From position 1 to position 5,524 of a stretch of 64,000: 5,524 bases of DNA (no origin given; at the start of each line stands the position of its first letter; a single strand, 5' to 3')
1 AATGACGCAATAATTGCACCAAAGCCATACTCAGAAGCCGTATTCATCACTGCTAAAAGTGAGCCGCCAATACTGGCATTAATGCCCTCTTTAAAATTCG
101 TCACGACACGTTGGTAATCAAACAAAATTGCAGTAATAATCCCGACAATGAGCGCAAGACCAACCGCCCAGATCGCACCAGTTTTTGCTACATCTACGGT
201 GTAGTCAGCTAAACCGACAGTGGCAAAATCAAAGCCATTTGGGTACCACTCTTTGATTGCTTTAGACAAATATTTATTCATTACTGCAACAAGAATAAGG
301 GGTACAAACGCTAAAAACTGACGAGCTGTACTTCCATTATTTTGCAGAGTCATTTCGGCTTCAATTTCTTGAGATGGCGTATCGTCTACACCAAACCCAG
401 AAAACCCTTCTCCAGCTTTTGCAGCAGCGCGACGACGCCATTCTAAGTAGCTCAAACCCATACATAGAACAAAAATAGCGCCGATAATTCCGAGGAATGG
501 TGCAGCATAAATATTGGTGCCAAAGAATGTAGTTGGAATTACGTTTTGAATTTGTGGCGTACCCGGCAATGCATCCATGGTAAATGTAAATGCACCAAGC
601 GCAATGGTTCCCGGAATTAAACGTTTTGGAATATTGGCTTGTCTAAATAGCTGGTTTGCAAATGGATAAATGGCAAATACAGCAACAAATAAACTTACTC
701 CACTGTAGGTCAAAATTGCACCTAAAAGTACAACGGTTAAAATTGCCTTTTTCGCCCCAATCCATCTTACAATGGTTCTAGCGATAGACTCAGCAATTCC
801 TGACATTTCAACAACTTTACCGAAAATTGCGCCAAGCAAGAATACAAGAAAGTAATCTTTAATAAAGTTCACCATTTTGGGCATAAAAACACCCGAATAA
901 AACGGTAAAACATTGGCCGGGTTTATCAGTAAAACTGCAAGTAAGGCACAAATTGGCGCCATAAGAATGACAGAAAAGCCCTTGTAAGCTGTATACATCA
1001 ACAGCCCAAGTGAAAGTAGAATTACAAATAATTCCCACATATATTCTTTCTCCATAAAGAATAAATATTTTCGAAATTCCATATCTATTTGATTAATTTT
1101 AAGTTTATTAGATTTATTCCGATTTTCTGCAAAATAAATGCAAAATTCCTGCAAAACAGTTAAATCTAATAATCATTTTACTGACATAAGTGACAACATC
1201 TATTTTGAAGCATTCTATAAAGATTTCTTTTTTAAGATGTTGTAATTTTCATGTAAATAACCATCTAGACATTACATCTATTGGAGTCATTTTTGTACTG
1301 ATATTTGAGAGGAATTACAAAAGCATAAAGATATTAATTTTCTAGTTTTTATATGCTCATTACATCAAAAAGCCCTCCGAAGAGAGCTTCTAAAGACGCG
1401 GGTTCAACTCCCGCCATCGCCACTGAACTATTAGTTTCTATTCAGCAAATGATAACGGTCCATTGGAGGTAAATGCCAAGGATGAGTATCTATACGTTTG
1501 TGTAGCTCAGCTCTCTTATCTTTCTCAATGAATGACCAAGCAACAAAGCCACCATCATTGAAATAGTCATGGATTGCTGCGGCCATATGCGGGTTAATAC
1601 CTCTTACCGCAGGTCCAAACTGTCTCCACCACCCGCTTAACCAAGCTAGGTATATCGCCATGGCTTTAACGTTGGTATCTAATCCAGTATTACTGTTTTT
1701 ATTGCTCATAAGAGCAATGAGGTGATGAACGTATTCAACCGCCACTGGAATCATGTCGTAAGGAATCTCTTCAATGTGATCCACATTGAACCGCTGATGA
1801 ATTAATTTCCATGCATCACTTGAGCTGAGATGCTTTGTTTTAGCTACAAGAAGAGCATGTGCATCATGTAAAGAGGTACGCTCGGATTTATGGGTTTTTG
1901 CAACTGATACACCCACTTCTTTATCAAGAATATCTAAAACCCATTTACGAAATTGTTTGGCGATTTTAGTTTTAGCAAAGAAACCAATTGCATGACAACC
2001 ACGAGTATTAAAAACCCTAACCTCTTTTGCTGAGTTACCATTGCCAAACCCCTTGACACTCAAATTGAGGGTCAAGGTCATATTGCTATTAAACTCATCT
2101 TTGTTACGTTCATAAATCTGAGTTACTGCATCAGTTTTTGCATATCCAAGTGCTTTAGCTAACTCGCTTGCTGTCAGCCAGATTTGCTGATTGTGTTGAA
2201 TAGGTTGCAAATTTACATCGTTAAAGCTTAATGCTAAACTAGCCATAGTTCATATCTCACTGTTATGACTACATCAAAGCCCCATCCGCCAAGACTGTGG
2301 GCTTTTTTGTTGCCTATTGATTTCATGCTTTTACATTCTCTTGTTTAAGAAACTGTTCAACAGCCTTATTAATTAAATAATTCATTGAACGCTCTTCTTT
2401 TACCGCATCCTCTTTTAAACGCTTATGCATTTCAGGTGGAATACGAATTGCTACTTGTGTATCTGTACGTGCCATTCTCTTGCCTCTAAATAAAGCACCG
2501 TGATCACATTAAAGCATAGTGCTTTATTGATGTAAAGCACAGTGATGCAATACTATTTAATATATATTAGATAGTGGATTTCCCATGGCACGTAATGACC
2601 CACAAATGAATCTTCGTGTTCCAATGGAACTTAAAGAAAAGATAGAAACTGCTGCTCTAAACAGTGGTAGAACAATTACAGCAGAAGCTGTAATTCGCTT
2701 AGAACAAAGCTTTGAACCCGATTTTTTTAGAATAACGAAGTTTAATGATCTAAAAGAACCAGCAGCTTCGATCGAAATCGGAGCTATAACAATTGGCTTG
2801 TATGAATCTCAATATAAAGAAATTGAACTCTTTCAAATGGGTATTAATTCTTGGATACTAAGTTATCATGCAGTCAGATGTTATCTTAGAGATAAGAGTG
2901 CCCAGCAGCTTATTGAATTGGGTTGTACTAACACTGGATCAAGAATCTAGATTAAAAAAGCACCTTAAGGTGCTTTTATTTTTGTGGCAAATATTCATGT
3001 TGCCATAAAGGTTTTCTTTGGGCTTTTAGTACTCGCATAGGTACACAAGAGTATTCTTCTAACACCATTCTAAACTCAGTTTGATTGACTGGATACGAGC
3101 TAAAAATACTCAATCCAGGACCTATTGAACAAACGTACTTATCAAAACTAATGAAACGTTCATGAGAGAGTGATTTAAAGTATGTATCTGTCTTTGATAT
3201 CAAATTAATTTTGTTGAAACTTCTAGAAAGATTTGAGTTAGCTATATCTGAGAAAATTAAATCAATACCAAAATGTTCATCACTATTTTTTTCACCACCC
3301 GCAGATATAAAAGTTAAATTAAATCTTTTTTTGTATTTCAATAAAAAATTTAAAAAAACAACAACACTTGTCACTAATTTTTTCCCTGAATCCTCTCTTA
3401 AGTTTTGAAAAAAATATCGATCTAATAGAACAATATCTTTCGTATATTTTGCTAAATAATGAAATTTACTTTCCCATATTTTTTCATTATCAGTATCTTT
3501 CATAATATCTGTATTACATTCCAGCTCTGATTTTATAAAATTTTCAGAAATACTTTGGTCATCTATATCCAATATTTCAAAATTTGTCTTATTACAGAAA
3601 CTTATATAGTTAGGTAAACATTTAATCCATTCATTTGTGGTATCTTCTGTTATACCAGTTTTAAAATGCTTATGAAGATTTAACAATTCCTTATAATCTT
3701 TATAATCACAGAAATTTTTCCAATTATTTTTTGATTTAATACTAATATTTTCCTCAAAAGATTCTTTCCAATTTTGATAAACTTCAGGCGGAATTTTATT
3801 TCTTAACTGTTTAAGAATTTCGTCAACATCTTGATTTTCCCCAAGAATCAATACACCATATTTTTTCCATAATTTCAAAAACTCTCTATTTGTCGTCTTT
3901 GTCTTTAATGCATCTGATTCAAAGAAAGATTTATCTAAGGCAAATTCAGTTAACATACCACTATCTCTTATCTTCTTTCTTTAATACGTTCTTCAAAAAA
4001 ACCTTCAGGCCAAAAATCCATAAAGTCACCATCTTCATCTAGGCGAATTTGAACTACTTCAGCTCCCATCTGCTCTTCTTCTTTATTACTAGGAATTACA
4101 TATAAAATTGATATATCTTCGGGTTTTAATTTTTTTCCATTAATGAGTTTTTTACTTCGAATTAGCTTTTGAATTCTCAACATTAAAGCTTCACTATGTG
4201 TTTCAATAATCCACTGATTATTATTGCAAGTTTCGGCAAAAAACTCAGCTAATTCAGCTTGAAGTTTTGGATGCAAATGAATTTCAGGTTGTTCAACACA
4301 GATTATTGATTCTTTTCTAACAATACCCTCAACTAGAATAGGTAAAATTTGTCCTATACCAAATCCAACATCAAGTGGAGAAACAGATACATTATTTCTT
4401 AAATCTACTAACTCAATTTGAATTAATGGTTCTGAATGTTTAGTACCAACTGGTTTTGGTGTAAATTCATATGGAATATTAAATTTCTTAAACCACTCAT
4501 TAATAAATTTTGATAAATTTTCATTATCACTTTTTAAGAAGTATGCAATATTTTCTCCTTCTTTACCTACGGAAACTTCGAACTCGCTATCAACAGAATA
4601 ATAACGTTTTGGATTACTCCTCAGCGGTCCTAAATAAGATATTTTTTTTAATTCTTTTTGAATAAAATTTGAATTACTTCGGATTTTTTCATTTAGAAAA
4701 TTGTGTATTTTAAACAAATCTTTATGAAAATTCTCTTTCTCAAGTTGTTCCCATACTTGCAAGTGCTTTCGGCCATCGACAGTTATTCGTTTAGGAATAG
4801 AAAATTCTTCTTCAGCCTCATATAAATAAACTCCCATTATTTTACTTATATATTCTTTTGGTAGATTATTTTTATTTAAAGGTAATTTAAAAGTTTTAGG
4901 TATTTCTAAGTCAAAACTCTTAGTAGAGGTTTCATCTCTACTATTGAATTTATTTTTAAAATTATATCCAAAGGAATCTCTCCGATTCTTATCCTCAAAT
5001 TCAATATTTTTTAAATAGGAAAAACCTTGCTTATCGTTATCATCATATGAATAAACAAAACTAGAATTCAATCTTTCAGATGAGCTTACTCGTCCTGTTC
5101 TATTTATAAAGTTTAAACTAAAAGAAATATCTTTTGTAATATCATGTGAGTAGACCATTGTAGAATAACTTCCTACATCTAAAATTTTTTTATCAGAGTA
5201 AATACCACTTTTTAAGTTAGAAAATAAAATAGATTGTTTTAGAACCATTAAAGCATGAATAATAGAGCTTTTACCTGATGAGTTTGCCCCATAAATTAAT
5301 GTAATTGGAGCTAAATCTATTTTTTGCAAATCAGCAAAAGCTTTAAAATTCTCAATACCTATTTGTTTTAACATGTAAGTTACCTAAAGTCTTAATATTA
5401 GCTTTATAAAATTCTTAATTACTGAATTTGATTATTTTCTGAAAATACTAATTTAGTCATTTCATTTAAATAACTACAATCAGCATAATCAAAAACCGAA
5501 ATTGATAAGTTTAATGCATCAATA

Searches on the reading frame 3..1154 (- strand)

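Call 30: search_protein_families(library=pfam, proteins=[window:3-1154:-], max_evalue=0.001)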
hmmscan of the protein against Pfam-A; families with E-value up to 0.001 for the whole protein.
window:3-1154:- (384 aa): 2 families
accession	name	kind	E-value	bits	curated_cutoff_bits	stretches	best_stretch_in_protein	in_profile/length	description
PF02447.22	GntP_permease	-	2.6e-07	30.2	22.5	1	103-249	63-206/440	GntP family permease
PF03600.22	CitMHS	-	0.00029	20.5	31.9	1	62-322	13-194/336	Citrate transporter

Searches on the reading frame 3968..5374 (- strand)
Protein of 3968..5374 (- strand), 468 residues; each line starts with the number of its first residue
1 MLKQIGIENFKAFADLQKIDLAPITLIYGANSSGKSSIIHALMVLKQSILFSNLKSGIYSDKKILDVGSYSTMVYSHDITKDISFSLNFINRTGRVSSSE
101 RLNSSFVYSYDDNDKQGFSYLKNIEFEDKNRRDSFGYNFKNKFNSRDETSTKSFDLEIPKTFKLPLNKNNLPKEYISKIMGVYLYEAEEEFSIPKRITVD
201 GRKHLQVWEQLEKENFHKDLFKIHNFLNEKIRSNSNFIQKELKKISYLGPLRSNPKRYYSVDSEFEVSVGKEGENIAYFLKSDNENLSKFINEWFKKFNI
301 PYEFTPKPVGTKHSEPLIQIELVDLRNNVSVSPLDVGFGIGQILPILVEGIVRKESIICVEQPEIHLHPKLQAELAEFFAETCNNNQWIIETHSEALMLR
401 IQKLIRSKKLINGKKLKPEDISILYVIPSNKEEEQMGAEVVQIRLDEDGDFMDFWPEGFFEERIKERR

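Call 30: search_protein_families(library=pfam, proteins=[window:3968-5374:-], max_evalue=0.001)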
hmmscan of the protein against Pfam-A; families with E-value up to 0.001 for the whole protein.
window:3968-5374:- (468 aa): 7 families
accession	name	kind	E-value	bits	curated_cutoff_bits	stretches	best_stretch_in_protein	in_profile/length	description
PF13175.12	AAA_15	-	5.6e-27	95.8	32.1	1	1-396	1-372/374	AAA ATPase domain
PF13304.12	AAA_21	-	4.7e-16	60.2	27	1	24-398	1-303/304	AAA domain, putative AbiEii toxin, Type IV TA system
PF02463.25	SMC_N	-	4.3e-09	36.6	40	1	1-46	1-49/220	RecF/RecN/SMC N terminal domain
PF13476.12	AAA_23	-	2.6e-06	28.7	27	1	5-212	2-155/201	AAA domain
PF12476.13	DUF3696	-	1.5e-05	25.6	22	1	416-462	1-44/52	Protein of unknown function (DUF3696)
PF13555.12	AAA_29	-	2.6e-05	24.3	27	1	2-45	1-45/61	P-loop containing region of AAA domain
PF11398.14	DUF2813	-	0.00019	21.4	21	0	356-422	285-354/372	Protein of unknown function (DUF2813)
